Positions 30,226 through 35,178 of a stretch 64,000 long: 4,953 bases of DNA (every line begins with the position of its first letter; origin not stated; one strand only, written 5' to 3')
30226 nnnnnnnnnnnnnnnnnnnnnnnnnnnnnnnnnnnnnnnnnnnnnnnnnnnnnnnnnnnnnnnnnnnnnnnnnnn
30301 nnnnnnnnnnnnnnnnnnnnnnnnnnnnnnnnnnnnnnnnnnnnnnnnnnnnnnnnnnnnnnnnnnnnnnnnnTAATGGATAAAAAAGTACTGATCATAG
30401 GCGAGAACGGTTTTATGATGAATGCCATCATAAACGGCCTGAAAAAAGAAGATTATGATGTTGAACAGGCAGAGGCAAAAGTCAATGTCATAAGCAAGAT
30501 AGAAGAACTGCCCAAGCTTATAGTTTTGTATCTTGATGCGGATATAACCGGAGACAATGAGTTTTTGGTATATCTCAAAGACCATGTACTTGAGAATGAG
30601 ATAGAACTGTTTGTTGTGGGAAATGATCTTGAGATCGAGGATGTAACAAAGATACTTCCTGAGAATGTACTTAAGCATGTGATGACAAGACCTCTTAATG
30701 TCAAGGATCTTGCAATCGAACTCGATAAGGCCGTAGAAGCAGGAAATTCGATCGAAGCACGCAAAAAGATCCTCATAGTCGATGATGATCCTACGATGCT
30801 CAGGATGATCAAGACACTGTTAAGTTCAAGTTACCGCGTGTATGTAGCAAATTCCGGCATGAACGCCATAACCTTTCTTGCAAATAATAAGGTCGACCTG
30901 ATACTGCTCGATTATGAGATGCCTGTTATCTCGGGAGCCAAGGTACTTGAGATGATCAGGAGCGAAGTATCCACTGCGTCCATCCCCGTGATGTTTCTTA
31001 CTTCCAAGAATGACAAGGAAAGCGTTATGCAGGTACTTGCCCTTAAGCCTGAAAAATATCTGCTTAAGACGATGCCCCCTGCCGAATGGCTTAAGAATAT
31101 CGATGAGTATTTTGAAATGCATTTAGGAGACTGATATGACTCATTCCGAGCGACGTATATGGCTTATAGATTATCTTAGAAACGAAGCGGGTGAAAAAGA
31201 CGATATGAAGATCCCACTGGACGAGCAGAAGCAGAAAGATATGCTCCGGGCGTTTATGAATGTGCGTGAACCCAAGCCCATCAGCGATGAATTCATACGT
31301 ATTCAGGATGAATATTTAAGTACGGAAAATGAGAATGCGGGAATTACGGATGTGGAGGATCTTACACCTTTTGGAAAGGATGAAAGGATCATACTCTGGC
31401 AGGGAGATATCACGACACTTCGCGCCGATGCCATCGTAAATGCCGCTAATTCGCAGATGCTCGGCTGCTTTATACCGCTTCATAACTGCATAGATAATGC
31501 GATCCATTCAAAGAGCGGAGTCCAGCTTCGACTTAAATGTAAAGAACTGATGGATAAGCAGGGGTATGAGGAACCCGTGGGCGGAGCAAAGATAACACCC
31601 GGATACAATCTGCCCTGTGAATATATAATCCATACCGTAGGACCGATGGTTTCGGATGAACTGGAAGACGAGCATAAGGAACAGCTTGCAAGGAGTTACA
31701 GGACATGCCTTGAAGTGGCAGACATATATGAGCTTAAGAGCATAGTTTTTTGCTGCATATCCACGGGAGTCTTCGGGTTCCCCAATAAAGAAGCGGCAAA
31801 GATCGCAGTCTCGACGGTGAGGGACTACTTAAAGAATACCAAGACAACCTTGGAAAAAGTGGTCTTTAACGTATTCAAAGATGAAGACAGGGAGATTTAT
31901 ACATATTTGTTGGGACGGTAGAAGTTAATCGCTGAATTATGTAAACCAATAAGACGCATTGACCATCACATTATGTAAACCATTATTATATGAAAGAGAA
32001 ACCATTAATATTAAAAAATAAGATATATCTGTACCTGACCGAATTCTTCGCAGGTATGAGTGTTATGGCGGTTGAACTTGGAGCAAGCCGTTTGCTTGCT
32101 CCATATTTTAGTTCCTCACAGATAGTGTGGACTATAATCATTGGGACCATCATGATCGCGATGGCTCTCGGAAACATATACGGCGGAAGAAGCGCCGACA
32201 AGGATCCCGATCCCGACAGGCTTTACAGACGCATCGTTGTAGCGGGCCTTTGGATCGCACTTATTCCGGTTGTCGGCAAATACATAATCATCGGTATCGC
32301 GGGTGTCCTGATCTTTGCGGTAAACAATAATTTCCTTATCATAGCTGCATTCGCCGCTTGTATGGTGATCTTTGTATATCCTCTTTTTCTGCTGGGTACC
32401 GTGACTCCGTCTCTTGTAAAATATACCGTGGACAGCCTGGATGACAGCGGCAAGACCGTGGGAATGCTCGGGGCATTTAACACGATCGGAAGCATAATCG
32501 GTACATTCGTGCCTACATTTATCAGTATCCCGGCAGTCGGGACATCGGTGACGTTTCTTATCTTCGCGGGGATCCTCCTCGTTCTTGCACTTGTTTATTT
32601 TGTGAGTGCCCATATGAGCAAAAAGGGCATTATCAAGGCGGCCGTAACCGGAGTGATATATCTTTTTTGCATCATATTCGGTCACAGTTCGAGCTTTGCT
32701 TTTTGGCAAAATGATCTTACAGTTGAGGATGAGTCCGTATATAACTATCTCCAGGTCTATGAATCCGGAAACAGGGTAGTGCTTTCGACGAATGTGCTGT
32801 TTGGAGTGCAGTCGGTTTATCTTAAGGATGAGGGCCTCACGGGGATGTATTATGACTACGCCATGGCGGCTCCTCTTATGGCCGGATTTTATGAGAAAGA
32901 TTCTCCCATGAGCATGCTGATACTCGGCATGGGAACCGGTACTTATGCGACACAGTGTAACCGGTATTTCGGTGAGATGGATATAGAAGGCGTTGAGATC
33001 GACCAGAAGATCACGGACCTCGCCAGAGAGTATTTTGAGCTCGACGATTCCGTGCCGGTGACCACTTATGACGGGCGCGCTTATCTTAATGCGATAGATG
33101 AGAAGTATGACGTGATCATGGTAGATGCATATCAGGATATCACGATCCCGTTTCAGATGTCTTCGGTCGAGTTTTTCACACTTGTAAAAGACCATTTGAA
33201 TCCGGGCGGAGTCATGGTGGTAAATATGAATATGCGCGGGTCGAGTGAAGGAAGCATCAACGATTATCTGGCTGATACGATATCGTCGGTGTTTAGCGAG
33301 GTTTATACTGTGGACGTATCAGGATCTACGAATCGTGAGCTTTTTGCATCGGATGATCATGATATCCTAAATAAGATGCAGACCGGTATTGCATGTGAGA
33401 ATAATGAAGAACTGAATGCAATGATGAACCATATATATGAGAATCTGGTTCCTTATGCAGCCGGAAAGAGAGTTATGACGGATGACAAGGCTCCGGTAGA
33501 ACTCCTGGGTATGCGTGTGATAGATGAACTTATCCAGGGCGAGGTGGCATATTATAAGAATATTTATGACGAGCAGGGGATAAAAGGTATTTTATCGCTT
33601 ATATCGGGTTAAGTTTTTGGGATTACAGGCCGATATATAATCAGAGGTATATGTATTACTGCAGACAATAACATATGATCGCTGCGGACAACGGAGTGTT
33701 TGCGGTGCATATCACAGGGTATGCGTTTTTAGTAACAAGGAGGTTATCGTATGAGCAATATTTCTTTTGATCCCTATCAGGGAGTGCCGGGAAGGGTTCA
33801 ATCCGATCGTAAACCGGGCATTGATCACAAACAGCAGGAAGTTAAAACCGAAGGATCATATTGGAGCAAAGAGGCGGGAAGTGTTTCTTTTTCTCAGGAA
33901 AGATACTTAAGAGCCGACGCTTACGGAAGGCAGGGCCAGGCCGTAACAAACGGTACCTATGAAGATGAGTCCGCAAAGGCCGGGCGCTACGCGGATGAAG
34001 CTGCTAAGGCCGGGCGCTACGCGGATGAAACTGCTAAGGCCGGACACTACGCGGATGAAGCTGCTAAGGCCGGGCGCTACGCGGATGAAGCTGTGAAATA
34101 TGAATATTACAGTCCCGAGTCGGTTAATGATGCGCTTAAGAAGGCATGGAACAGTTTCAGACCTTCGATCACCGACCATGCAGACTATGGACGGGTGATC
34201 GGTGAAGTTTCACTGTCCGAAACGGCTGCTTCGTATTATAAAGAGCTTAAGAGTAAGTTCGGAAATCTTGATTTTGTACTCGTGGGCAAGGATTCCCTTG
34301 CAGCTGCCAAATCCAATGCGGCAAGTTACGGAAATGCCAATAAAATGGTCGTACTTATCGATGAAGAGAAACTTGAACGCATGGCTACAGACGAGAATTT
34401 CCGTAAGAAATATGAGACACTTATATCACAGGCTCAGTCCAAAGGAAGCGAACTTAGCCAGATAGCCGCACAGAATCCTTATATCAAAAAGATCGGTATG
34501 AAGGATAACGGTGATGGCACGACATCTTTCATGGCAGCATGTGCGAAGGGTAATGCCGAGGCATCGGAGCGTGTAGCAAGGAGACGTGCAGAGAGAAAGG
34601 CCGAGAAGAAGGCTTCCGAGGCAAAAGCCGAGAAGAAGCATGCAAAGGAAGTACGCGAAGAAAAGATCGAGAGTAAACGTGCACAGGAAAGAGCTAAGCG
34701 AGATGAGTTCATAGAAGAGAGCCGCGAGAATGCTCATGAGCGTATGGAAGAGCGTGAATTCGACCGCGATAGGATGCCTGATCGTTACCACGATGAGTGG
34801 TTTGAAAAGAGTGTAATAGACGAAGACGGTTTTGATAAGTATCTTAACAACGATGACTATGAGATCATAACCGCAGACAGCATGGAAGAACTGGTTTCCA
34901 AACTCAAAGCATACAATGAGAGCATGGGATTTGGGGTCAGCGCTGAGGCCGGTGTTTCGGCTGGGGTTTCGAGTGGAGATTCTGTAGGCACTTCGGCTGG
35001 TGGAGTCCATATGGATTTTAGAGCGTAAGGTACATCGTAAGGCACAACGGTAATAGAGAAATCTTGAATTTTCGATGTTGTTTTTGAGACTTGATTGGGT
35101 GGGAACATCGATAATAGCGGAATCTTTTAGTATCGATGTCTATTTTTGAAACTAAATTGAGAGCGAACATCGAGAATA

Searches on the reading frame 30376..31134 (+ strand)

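Call 66: search_protein_families(library=pfam, proteins=[window:30376-31134:+], max_evalue=0.0001)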
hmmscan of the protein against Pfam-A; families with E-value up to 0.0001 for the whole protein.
window:30376-31134:+ (252 aa): 1 family
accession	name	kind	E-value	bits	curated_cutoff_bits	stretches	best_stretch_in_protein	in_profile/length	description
PF00072.30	Response_reg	-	1.6e-24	86.6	30.2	1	132-242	1-110/111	Response regulator receiver domain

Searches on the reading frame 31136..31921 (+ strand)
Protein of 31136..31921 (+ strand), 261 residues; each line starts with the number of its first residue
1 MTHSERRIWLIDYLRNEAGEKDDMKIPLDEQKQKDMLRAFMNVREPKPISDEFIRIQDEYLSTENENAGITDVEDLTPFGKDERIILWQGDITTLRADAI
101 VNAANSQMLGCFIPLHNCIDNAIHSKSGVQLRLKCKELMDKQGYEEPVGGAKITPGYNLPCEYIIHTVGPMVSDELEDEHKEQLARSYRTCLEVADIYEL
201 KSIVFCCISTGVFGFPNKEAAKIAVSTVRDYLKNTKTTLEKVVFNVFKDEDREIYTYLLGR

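Call 66: search_protein_families(library=pfam, proteins=[window:31136-31921:+], max_evalue=0.0001)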
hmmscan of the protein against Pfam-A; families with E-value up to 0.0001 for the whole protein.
window:31136-31921:+ (261 aa): 1 family
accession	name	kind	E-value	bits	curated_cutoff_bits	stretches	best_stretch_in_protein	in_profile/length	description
PF01661.27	Macro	-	1.2e-37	128.9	22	1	101-224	1-118/118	Macro domain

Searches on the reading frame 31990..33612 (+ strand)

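Call 66: search_protein_families(library=pfam, proteins=[window:31990-33612:+], max_evalue=0.0001)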
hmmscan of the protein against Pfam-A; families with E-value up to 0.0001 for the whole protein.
window:31990-33612:+ (540 aa): 2 families
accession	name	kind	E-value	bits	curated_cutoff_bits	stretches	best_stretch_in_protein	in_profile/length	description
PF01564.23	Spermine_synth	-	2.5e-12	47.2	22.9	1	303-437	16-155/186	Spermine/spermidine synthase domain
PF13649.12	Methyltransf_25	-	1.9e-05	25.7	27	1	311-407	3-97/97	Methyltransferase domain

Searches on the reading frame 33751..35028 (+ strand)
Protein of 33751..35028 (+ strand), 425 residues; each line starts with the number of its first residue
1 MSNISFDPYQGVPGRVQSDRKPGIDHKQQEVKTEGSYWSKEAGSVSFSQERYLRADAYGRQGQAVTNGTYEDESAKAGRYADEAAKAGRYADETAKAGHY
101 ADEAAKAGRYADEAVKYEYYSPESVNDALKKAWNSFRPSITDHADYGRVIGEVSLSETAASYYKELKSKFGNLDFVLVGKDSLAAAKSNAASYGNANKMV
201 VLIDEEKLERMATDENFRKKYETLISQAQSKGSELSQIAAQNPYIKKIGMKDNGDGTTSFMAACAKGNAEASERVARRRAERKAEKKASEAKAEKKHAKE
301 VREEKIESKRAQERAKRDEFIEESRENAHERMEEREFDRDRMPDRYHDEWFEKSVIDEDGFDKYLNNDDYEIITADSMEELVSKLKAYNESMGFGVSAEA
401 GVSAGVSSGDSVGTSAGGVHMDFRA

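Call 67: search_protein_families(library=pfam, proteins=[window:33751-35028:+], max_evalue=0.0001)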
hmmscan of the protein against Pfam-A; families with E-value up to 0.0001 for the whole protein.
window:33751-35028:+ (425 aa): 1 family
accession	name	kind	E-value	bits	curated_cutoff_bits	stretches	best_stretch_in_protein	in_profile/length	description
PF19498.4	DUF6033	-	2.8e-53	181.3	25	1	154-392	2-184/205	Protein of unknown function (DUF6033)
